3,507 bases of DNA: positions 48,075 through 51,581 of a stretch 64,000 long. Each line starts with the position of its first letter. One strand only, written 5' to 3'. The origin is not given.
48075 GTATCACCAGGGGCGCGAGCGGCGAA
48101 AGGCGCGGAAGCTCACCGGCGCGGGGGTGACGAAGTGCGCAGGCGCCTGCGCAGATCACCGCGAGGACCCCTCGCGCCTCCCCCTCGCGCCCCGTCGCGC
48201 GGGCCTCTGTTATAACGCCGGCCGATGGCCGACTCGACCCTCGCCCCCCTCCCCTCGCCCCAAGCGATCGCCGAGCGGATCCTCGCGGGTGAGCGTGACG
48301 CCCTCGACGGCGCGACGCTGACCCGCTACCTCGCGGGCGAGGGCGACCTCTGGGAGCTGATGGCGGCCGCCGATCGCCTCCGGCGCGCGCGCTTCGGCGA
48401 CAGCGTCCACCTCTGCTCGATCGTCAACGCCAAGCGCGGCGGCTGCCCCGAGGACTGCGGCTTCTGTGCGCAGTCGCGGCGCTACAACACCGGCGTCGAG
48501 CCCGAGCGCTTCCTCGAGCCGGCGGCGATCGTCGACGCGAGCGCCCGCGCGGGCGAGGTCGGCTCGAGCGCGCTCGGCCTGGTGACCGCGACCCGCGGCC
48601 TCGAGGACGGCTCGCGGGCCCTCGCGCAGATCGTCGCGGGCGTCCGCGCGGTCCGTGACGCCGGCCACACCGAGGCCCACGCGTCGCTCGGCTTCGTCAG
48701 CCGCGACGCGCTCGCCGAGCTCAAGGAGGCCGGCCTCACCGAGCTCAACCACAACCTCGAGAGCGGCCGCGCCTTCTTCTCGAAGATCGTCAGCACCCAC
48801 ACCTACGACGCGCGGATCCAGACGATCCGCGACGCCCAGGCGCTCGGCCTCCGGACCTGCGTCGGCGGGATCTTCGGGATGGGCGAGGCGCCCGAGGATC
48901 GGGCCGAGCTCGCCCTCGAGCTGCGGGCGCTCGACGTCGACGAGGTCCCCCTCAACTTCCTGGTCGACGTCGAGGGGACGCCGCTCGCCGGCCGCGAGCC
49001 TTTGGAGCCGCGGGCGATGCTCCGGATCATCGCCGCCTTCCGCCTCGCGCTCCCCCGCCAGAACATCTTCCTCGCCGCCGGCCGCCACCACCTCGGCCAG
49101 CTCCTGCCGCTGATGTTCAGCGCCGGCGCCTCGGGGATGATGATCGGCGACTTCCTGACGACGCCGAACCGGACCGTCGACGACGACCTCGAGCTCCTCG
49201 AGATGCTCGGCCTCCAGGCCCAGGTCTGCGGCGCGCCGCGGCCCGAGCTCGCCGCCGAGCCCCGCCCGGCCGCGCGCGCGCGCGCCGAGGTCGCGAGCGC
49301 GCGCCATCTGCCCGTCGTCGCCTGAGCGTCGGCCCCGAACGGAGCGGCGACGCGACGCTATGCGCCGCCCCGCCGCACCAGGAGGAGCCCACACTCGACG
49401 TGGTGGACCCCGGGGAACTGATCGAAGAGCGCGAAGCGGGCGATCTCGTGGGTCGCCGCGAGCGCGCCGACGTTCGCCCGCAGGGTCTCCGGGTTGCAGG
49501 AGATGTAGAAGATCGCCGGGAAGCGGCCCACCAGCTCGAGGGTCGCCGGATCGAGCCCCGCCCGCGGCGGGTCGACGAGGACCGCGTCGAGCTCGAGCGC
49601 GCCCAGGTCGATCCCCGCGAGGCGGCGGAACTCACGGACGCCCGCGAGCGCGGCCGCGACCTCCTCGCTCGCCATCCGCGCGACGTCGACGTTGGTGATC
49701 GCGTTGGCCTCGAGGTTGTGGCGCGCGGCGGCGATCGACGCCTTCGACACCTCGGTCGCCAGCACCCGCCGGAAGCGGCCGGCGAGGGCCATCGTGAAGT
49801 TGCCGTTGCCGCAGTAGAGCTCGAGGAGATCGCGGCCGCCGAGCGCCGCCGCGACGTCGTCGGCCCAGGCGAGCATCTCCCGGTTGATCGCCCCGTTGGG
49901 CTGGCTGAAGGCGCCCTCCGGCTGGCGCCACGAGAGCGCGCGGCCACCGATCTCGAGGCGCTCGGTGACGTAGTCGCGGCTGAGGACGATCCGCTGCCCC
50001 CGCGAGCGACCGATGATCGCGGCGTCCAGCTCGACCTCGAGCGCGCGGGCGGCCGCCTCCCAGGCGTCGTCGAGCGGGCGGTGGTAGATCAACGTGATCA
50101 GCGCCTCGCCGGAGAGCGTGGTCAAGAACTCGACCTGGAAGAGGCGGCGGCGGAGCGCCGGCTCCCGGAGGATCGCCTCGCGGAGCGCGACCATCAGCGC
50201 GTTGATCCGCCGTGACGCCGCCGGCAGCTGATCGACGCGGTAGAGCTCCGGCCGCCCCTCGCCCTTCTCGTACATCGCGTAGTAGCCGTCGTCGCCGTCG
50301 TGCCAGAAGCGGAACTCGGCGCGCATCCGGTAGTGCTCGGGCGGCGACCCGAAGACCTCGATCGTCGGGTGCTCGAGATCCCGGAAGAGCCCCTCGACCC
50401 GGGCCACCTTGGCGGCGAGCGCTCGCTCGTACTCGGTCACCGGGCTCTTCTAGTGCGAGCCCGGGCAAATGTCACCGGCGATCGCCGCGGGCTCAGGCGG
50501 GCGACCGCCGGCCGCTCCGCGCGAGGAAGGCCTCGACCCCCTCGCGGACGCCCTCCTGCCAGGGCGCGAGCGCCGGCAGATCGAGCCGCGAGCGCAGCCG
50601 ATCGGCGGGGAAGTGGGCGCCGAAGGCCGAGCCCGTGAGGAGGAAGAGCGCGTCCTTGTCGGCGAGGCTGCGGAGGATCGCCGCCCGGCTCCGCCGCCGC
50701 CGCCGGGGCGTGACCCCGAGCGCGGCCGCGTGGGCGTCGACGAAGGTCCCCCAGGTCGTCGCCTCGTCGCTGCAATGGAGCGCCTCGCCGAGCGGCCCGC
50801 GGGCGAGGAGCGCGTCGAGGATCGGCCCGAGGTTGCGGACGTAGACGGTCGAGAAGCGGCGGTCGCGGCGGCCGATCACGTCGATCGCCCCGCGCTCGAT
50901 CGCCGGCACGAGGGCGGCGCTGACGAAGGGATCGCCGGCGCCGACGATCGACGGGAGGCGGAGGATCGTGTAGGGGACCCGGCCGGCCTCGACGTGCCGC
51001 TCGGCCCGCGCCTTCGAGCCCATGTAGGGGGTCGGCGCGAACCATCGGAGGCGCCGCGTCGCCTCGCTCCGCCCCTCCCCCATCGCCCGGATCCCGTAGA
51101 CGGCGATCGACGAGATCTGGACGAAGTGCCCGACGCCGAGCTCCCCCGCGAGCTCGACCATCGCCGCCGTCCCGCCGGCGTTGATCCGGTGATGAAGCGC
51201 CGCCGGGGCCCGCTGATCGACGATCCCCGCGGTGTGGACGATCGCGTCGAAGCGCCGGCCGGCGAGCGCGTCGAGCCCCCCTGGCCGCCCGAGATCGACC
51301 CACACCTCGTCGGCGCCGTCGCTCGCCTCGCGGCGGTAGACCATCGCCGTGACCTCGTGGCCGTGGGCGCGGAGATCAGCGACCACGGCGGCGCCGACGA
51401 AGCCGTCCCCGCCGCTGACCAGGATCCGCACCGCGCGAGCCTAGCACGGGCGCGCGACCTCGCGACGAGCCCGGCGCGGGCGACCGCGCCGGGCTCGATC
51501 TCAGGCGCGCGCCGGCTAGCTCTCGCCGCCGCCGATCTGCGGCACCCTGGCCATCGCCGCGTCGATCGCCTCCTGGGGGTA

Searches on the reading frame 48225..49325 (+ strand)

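Call 35: search_protein_families(library=pfam, proteins=[window:48225-49325:+], max_evalue=0.00001)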
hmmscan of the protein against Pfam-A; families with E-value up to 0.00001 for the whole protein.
window:48225-49325:+ (366 aa): 2 families
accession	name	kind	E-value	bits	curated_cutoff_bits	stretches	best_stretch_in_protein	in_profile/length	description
PF06968.18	BATS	-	1.5e-24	86.4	22.2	1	242-331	1-88/88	Biotin and Thiamin Synthesis associated domain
PF04055.27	Radical_SAM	-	2.4e-17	64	29.5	1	73-230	6-163/166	Radical SAM superfamily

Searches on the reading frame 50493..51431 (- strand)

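Call 35: search_protein_families(library=pfam, proteins=[window:50493-51431:-], max_evalue=0.00001)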
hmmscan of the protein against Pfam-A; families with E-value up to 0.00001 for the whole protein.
window:50493-51431:- (312 aa): 6 families
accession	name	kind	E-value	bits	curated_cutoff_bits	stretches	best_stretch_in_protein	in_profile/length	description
PF01370.27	Epimerase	-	5.4e-23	82.1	20.9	1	3-211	1-227/240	NAD dependent epimerase/dehydratase family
PF13460.12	NAD_binding_10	-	4.8e-12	46.5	27.2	1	7-161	1-145/184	NAD(P)H-binding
PF04321.23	RmlD_sub_bind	-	2.3e-11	43.8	27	1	1-241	1-234/287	RmlD substrate binding domain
PF07993.18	NAD_binding_4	-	6.8e-11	42.3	20.1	1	60-168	88-211/258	Male sterility protein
PF01073.25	3Beta_HSD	-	4.4e-10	39.5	22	1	4-201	1-221/280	3-beta hydroxysteroid dehydrogenase/isomerase family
PF16363.11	GDP_Man_Dehyd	-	1.3e-06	28.6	27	0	4-155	1-172/332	GDP-mannose 4,6 dehydratase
